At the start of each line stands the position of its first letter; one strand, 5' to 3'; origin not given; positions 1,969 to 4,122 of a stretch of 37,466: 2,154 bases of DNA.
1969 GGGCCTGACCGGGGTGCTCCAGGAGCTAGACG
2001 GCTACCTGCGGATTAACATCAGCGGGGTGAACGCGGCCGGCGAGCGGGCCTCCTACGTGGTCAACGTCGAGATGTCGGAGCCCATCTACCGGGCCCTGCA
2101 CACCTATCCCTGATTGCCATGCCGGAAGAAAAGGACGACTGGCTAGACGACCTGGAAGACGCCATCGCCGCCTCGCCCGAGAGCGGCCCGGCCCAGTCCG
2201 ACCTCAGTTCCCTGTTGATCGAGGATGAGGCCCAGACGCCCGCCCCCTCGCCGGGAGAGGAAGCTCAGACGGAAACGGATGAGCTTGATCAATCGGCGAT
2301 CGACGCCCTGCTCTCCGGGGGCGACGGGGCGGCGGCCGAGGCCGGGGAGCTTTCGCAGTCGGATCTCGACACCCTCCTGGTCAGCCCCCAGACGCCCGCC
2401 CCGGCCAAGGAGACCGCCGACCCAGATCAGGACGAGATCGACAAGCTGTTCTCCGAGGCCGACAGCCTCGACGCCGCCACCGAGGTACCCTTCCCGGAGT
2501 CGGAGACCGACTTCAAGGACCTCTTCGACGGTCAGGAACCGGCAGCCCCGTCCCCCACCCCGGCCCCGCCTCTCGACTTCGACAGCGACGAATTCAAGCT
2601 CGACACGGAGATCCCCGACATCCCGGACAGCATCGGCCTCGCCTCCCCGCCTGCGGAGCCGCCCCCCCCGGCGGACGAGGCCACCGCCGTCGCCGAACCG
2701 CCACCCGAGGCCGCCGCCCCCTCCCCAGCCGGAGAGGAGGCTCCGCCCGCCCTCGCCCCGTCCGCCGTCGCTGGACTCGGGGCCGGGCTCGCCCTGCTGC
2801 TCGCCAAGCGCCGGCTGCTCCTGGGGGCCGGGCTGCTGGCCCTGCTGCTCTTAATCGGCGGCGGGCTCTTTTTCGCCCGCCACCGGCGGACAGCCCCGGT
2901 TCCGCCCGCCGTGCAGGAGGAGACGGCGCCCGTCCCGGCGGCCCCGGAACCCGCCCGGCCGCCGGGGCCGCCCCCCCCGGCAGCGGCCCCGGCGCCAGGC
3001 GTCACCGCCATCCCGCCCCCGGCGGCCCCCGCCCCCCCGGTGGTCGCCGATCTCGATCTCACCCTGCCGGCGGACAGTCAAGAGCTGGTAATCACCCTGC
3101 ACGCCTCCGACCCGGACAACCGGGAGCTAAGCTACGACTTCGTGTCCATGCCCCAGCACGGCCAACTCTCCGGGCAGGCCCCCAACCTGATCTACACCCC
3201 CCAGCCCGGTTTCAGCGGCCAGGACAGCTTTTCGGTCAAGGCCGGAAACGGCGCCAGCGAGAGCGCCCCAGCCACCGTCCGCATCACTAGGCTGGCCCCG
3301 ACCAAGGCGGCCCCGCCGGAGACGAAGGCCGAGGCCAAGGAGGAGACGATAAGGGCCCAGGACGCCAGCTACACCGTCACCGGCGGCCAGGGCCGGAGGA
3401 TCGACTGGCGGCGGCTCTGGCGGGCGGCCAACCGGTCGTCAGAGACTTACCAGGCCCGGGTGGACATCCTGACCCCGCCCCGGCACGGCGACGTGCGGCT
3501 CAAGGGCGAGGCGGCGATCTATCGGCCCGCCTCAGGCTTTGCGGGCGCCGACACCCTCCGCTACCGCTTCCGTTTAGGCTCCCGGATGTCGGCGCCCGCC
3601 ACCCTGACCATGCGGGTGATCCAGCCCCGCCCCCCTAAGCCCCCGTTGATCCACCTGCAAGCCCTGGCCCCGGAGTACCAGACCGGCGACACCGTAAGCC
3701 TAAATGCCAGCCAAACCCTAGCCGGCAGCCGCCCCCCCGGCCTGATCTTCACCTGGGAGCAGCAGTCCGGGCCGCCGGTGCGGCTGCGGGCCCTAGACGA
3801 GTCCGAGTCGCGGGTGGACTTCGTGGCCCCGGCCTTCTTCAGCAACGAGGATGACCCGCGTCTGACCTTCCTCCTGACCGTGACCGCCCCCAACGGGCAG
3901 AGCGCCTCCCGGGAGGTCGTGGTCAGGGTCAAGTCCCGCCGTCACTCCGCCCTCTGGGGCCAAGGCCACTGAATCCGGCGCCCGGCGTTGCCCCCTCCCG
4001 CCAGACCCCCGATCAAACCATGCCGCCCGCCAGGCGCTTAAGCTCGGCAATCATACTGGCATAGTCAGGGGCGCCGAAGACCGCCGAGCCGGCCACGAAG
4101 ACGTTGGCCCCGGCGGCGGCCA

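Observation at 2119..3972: Membrane protein with four FliM-N-terminus-like CheY-P docking motifs fused to periplasmic Ig/PKD domains: a possible non-flagellar chemotaxis output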

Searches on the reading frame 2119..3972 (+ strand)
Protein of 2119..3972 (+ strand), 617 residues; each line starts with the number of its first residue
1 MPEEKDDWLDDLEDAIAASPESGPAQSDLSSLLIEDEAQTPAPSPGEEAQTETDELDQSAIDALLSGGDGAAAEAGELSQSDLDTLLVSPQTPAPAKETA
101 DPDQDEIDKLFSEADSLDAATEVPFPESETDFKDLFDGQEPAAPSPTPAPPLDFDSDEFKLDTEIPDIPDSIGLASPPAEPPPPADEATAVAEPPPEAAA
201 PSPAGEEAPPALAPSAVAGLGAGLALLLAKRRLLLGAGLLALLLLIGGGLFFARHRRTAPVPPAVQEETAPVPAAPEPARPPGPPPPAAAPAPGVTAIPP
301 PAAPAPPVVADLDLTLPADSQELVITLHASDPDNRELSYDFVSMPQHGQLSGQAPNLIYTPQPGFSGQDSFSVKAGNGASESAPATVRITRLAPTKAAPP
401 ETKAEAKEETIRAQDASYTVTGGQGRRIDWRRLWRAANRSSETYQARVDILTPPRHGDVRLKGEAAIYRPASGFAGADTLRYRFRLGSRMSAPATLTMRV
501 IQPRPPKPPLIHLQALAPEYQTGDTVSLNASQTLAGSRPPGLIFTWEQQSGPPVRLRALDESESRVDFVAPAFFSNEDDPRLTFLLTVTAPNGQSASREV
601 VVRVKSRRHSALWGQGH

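Call 3: search_protein_families(library=pfam, proteins=[window:2119-3972:+], max_evalue=1)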
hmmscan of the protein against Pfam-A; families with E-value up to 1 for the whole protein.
window:2119-3972:+ (617 aa): 6 families
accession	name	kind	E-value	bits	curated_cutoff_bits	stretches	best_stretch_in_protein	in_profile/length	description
PF17963.7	Big_9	-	4.1e-20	72.9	23.6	2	306-390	3-89/89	Bacterial Ig domain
PF17892.7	Cadherin_5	-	2.1e-07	31.1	26.5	1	308-390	7-96/98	Cadherin-like domain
PF22352.2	K319L-like_PKD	-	0.00013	22.3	27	1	525-604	6-84/84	K319L-like, PKD domain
PF16184.11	Cadherin_3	-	0.0073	16.7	25.5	1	326-353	23-52/106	Cadherin-like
PF13567.11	DUF4131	-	0.05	13.7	31.6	1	209-266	4-63/165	Domain of unknown function (DUF4131)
PF09534.15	Trp_oprn_chp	-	0.28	11.5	29.6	1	196-269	29-100/180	Tryptophan-associated transmembrane protein (Trp_oprn_chp)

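Call 4: search_protein_families(library=ncbifam, proteins=[window:2119-3972:+], max_evalue=1)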
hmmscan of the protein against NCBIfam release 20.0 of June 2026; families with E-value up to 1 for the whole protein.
window:2119-3972:+ (617 aa): 4 families
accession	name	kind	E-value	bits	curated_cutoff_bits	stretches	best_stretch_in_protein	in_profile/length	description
NF012211.1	tand_rpt_95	domain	7.2e-11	41.9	90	2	326-390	16-83/98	tandem-95 repeat protein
NF038112.1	myxo_dep_M36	subfamily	3.5e-09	34.4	1500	1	325-609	1307-1568/1604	myxosortase-dependent M36 family metallopeptidase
NF058582.1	Microco_LAVTG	domain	0.00066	19.7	27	2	234-257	10-33/34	LAVTG motif-containing sortase-dependent surface protein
TIGR03593.1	yidC_nterm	equivalog_domain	0.43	10.1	58.25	1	231-303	2-73/363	membrane protein insertase YidC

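Call 5: find_homologous_proteins(query=window:2119-3972:+, max_evalue=0.001)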
Query window:2119-3972:+ (617 aa): 39 proteins with E <= 0.001 among 8000 candidates.
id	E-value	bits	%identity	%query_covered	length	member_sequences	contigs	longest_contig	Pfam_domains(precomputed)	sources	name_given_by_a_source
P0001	0.0e+0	1310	99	100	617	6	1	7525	PF17963.8,PF17892.8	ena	-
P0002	0.0e+0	1104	81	100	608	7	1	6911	PF17963.8,PF17892.8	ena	-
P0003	0.0e+0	1099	83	100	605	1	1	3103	PF17963.8,PF17892.8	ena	-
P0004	2.0e-119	418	42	100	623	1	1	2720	PF22352.3,PF17963.8,PF17892.8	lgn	-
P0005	4.0e-114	401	40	100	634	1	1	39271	PF22352.3,PF17963.8,PF17892.8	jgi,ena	-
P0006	5.2e-114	400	41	99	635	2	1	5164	PF22352.3,PF17963.8,PF17892.8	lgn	-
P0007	4.0e-113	397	42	99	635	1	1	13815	PF22352.3,PF17963.8,PF17892.8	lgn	-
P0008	8.5e-112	393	42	99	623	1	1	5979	PF22352.3,PF17963.8,PF17892.8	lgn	-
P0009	6.5e-110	387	42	99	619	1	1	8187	PF22352.3,PF17963.8,PF17892.8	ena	-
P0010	5.4e-106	374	39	99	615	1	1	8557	PF17963.8,PF17892.8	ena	-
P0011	2.5e-104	368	38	99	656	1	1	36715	PF17963.8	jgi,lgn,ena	-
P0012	6.2e-96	341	38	99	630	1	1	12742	PF22352.3,PF17963.8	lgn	-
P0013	8.5e-94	333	44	63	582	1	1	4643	PF17963.8,PF17892.8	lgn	-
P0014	4.6e-92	328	39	99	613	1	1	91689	PF22352.3,PF17963.8,PF17892.8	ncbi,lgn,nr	ncbi:MAG: Ig-like domain-containing protein [Desulfobulbaceae bacterium]|nr:Ig-like domain-containin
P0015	1.8e-91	326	37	99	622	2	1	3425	PF22352.3,PF17963.8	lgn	-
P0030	7.3e-57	211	31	91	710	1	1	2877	PF17963.8,PF17892.8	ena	-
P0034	7.6e-52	195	34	91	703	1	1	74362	PF17963.8,PF17892.8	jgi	jgi:hypothetical protein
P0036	2.3e-49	187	31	91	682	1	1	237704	PF17963.8,PF17892.8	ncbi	ncbi:MAG: Ig-like domain-containing protein [Thermodesulfobacteriota bacterium]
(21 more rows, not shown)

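Call 10: find_encoding_contigs(protein=P0036, flank=10000, max_places=2)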
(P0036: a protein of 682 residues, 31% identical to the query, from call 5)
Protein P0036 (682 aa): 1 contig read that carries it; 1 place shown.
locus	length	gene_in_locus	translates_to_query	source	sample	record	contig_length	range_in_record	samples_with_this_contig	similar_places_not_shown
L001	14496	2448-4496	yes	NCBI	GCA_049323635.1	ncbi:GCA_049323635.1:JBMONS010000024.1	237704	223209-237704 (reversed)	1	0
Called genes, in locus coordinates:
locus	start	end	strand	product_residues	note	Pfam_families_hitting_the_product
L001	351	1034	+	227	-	PF17680:FlgO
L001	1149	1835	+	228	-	PF17680:FlgO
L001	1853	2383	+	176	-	-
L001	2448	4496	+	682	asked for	PF17892:Cadherin_5 (faint), PF17963:Big_9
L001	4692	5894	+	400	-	PF13365:Trypsin_2, PF00089:Trypsin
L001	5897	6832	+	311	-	PF01430:HSP33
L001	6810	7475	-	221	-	PF00834:Ribul_P_3_epim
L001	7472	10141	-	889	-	PF00675:Peptidase_M16, PF05193:Peptidase_M16_C, PF00675:Peptidase_M16, PF05193:Peptidase_M16_C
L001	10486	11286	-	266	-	PF01790:LGT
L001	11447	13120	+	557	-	PF02310:B12-binding (weak), PF04055:Radical_SAM, PF13311:DUF4080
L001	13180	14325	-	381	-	PF00465:Fe-ADH, PF13685:Fe-ADH_2, PF25137:ADH_Fe_C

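Call 11: find_encoding_contigs(protein=P0014, flank=10000, max_places=2)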
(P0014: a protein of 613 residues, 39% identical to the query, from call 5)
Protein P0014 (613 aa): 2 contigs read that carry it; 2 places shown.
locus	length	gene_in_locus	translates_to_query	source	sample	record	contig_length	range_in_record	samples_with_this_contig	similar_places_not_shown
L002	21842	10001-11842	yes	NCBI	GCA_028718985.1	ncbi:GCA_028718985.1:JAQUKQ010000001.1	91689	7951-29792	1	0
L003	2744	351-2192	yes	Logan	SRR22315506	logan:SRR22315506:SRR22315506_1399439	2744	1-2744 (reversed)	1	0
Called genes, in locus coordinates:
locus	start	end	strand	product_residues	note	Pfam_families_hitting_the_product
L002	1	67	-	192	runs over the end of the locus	PF13588:HSDR_N_2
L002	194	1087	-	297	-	PF00809:Pterin_bind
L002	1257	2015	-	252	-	PF00535:Glycos_transf_2, PF13641:Glyco_tranf_2_3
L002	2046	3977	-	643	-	PF00111:Fer2, PF17650:RACo_linker, PF17651:Raco_middle, PF14574:RACo_C_ter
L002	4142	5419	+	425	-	PF00795:CN_hydrolase, PF01467:CTP_transf_like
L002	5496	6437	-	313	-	PF00682:HMGL-like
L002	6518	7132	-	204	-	PF01081:Aldolase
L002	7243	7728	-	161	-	PF25159:DUF7826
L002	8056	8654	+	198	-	PF17680:FlgO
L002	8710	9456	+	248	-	PF17680:FlgO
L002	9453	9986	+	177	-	-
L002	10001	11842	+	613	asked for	PF17892:Cadherin_5 (faint), PF17963:Big_9, PF22352:K319L-like_PKD (faint)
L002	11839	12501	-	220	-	PF00834:Ribul_P_3_epim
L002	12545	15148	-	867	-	PF00675:Peptidase_M16, PF05193:Peptidase_M16_C, PF00675:Peptidase_M16 (weak), PF05193:Peptidase_M16_C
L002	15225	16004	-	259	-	PF01790:LGT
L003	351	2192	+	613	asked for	PF17892:Cadherin_5 (faint), PF17963:Big_9, PF22352:K319L-like_PKD (faint)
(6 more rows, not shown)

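Call 12: find_encoding_contigs(protein=P0034, flank=10000, max_places=2)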
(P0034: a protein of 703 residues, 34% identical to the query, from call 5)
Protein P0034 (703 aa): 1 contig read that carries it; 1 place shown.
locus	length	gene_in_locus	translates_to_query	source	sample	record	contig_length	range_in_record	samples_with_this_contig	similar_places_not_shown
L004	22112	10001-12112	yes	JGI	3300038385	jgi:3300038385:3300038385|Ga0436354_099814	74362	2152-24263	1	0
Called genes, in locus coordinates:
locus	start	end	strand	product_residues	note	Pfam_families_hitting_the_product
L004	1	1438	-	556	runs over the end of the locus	PF01590:GAF, PF13185:GAF_2, PF13492:GAF_3 (weak), PF01590:GAF, PF13185:GAF_2, PF13492:GAF_3 (weak), PF08448:PAS_4, PF13426:PAS_9 (weak), +1 more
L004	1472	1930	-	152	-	PF13187:Fer4_9 (faint), PF13247:Fer4_11, PF12838:Fer4_7, PF00037:Fer4 (weak), PF12797:Fer4_2, PF13237:Fer4_10 (weak)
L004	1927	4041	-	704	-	PF04879:Molybdop_Fe4S4, PF00384:Molybdopterin, PF01568:Molydop_binding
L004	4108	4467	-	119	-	PF00072:Response_reg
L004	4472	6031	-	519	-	PF00989:PAS (weak), PF13188:PAS_8 (weak), PF08448:PAS_4 (weak), PF13426:PAS_9 (weak), PF00512:HisKA, PF02518:HATPase_c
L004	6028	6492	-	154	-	-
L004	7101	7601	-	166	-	PF25159:DUF7826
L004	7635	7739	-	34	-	-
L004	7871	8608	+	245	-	PF17680:FlgO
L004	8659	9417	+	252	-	PF17680:FlgO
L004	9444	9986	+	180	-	-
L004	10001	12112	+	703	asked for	PF17892:Cadherin_5 (faint), PF17963:Big_9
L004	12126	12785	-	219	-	PF00834:Ribul_P_3_epim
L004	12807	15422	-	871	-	PF00675:Peptidase_M16, PF05193:Peptidase_M16_C, PF00675:Peptidase_M16, PF05193:Peptidase_M16_C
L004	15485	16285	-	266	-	PF01790:LGT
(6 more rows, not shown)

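Call 26: search_solved_structures(query=window:2119-3972:+, max_evalue=1, show_alignments=2)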
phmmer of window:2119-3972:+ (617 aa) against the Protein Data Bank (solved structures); distinct sequences matched with E-value up to 1: 1.
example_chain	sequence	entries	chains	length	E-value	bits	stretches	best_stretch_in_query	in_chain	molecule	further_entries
6c14_A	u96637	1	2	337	0.52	12.1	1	256-289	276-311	Protocadherin-15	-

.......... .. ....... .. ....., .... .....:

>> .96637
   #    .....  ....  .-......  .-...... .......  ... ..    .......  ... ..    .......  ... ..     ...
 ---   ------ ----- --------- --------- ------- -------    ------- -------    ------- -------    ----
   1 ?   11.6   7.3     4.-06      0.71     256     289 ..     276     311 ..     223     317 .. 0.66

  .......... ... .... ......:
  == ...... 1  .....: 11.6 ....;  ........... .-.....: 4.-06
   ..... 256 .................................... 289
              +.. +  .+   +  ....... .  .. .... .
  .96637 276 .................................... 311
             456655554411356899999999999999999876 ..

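Call 42: find_related_loci(query=A5, collection=genome_contigs, flank=10000)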
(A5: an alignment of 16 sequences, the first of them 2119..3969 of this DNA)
Query A5 (617 aa) in genome_contigs; peptide patterns used: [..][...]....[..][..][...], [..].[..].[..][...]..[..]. (x = any residue, [..] = any of these).
295 stretches matched a pattern; 74 encode a relative of the query (tblastn E <= 1e-3); 74 distinct loci.
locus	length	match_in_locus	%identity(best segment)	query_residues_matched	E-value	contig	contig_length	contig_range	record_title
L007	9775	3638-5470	83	1-615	0e+0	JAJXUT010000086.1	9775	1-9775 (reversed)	MAG: Deltaproteobacteria bacterium isolate BP5.bin10 NODE_12550_length_9775_cov_3.162521, whole genome shotgun sequence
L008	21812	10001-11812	39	4-613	1e-101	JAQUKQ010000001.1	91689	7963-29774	MAG: Desulfobulbaceae bacterium isolate STD1_110 NODE_490_length_91689_cov_5.960180_Sandtown_D1, whole genome shotgun se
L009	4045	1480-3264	33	51-615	2e-66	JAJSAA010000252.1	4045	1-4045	MAG: Deltaproteobacteria bacterium isolate Dive96_bin4.264 k141_4410851, whole genome shotgun sequence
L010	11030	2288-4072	32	51-615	7e-65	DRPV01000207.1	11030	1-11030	MAG TPA_asm: Desulfobacterales bacterium isolate HyVt-567 HyVt-567_k145_483726, whole genome shotgun sequence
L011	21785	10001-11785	31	51-615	4e-64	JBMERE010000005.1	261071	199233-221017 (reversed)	Desulfobacterota bacterium M19 5, whole genome shotgun sequence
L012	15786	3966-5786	31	26-614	4e-63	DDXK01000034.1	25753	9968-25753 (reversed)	MAG TPA_asm: Desulfobulbaceae bacterium UBA2262 UBA2262_contig_34286, whole genome shotgun sequence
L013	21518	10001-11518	34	52-614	3e-63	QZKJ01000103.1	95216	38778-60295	MAG: Desulfurivibrio sp. isolate SURF_16 Ga0104751_1000178, whole genome shotgun sequence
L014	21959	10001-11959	32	1-614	1e-61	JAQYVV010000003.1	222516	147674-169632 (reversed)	MAG: Desulfurivibrionaceae bacterium isolate SF_100_bin22 SF_100_bin.22.orig_100_contig-145_52, whole genome shotgun seq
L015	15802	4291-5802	32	52-614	2e-61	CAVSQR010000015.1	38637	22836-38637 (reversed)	MAG: uncultured delta proteobacterium isolate MFD01299.bin.3.1 genome assembly, contig: contig_134104, whole genome shot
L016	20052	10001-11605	31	39-614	1e-60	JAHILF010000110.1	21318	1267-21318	MAG: Proteobacteria bacterium isolate KR13_N2.mb.116 KR13_N2.mb.116_k141_245208, whole genome shotgun sequence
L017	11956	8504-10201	31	54-613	2e-59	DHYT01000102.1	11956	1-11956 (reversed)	MAG TPA_asm: Desulfobulbaceae bacterium UBA5123 UBA5123_contig_23386, whole genome shotgun sequence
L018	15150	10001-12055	31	4-613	8e-59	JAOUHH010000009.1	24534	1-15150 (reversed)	MAG: Desulfobulbaceae bacterium isolate 4_1_May_SF_Bin57 4_1_May_SF_Bin57_scaffold_701_c1, whole genome shotgun sequence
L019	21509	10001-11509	32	52-614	3e-58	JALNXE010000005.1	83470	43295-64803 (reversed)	MAG: Desulfobulbaceae bacterium isolate SO_2016_LW3 bin 20 scaffold00431_LW162_2016, whole genome shotgun sequence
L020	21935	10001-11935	32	4-613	3e-58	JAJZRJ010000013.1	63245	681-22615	MAG: Deltaproteobacteria bacterium isolate SKS1.bin83 NODE_716_length_63245_cov_3.929719, whole genome shotgun sequence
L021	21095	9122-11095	30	1-614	7e-57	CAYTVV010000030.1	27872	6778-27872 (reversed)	MAG TPA_asm: uncultured Desulfurivibrio sp. isolate ERP113451_co7_199 genome assembly, contig: NODE_1182_length_27872_co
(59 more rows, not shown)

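Call 68: predict_structure(alignment_id=A6)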
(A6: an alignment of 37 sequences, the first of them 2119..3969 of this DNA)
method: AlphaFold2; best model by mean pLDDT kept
length: 617 residues; sequences in the alignment: 37
mean_pLDDT: 68.1   pTM: 0.33
mean pLDDT of the five models: 68.1, 67.7, 67.6, 64.4, 64.2
residues with pLDDT >= 90: 216; 70-90: 79; 50-70: 106; < 50: 216
segments of 3 or more residues with pLDDT < 50: 1-3, 19-29, 33-57, 67-78, 89-101, 121-132, 137-208, 210-224, 255-281, 290-297, 397-406, 613-617
pLDDT, mean of each block of 10 residues (from residue 1): 54 61 44 42 35 44 50 43 54 40 71 61 41 46 39 41 45 39 38 35 39 38 51 63 76 51 39 42 54 48 82 94 96 93 97 97 94 95 97 64 51 95 90 89 84 96 93 91 94 96 80 94 95 69 94 94 95 73 95 90 79 45
secondary structure, 60 per line:
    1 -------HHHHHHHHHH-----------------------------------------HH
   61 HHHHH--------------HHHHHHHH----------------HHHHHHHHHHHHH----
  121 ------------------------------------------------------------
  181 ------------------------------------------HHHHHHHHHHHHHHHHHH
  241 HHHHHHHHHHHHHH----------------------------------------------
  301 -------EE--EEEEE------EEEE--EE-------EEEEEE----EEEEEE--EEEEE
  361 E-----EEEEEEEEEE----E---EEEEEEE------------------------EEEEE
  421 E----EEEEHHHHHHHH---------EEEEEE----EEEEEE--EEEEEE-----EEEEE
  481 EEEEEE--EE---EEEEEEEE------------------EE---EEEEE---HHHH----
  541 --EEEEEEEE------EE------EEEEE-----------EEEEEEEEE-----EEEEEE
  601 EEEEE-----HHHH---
elements in order: H8-17 H59-65 H80-87 H104-116 H223-254 E312-316 E323-326 E338-343 E348-353 E356-361 E367-376 E385-391 E416-421 E426-429 H430-437 E447-452 E457-462 E465-470 E476-486 E494-501 E525-529 H533-536 E543-550 E565-569 E581-589 E595-605 H611-614
